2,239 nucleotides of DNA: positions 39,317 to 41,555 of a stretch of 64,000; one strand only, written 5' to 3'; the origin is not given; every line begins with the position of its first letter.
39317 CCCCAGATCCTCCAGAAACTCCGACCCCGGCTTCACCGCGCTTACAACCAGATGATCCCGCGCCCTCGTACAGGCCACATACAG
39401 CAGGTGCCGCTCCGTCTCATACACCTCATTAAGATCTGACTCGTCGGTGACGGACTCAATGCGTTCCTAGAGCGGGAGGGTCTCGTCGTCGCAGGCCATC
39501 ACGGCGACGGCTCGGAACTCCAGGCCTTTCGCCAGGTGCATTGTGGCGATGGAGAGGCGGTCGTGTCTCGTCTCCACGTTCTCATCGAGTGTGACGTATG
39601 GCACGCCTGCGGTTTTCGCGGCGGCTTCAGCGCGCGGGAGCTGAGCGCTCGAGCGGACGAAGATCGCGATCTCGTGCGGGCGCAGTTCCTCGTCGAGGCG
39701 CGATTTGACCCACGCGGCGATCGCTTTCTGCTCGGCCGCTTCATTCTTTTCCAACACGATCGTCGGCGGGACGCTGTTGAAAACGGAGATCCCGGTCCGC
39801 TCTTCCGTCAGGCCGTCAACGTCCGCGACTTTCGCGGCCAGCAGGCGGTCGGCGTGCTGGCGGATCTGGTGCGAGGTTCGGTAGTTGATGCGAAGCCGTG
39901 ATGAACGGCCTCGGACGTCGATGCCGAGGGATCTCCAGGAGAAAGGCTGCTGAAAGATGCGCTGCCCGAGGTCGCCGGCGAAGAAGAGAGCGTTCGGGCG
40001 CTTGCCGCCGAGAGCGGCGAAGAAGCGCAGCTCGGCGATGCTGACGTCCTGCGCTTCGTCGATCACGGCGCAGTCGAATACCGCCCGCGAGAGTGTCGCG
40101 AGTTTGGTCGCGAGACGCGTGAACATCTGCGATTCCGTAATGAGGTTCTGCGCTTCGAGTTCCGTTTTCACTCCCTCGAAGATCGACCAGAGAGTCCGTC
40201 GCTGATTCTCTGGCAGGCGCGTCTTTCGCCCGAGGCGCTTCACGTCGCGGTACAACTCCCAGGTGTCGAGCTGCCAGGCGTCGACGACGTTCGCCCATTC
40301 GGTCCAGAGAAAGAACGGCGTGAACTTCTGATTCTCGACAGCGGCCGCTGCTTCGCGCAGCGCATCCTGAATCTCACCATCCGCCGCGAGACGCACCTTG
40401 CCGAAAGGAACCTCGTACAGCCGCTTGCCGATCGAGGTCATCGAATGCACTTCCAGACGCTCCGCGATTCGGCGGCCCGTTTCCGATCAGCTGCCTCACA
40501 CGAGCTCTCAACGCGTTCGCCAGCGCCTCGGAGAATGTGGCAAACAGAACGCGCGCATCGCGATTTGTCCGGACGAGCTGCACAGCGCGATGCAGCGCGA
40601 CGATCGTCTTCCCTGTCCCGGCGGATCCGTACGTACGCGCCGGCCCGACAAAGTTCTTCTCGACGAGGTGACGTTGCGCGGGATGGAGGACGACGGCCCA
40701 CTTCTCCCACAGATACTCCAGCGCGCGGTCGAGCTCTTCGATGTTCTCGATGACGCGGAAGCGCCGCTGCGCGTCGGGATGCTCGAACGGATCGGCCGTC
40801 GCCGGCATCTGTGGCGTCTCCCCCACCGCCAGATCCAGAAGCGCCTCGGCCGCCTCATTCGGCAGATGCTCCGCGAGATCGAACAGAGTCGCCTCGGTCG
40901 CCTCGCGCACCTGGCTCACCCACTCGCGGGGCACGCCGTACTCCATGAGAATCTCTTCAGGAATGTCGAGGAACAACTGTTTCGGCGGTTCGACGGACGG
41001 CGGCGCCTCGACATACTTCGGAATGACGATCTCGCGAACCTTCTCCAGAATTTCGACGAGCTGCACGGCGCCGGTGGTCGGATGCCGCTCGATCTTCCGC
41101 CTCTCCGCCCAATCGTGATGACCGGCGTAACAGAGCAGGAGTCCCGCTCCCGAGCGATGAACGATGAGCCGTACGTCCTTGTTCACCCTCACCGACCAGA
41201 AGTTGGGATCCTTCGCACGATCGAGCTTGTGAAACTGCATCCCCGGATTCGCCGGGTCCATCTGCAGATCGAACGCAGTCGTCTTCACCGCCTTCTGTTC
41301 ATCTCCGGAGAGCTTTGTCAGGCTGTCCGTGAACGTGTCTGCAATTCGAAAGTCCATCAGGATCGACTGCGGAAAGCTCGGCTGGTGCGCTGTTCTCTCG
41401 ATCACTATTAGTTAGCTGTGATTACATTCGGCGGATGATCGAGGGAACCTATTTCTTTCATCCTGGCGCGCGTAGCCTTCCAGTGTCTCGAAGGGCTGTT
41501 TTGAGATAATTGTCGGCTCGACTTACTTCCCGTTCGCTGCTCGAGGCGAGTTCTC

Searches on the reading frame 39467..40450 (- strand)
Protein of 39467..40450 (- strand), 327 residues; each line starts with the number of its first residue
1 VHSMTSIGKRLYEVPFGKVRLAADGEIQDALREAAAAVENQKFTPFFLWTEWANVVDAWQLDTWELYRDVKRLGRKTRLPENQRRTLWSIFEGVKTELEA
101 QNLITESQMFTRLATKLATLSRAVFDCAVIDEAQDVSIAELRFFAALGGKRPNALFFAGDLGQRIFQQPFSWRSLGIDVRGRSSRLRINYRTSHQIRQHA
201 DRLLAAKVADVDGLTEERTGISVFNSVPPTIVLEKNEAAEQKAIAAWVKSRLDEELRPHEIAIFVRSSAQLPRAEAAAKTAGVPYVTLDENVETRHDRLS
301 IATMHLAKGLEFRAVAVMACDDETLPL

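Call 59: search_protein_families(library=pfam, proteins=[window:39467-40450:-], max_evalue=0.0001)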
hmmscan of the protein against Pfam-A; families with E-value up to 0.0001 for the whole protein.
window:39467-40450:- (327 aa): 2 families
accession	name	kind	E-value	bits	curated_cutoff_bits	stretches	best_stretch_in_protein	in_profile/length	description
PF13361.12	UvrD_C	-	1.4e-11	44.9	25.6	1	291-326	280-314/350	UvrD-like helicase C-terminal domain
PF00580.27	UvrD-helicase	-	1.4e-05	25.4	23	1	80-167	162-254/271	UvrD/REP helicase N-terminal domain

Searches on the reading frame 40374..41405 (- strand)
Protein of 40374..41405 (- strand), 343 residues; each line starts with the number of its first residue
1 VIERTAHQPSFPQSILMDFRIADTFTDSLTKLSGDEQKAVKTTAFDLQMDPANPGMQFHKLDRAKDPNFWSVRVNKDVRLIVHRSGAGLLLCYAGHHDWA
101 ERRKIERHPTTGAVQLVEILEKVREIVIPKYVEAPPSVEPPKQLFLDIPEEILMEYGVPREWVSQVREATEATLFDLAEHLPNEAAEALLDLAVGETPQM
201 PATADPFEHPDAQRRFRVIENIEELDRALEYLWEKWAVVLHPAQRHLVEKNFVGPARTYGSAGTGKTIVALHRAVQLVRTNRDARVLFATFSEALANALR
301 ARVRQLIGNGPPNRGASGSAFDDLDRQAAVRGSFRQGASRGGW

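Call 59: search_protein_families(library=pfam, proteins=[window:40374-41405:-], max_evalue=0.0001)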
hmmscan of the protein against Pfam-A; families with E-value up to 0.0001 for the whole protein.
window:40374-41405:- (343 aa): 1 family
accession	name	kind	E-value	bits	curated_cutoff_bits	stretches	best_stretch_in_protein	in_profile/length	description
PF00580.27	UvrD-helicase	-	1.6e-08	35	23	1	241-309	2-71/271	UvrD/REP helicase N-terminal domain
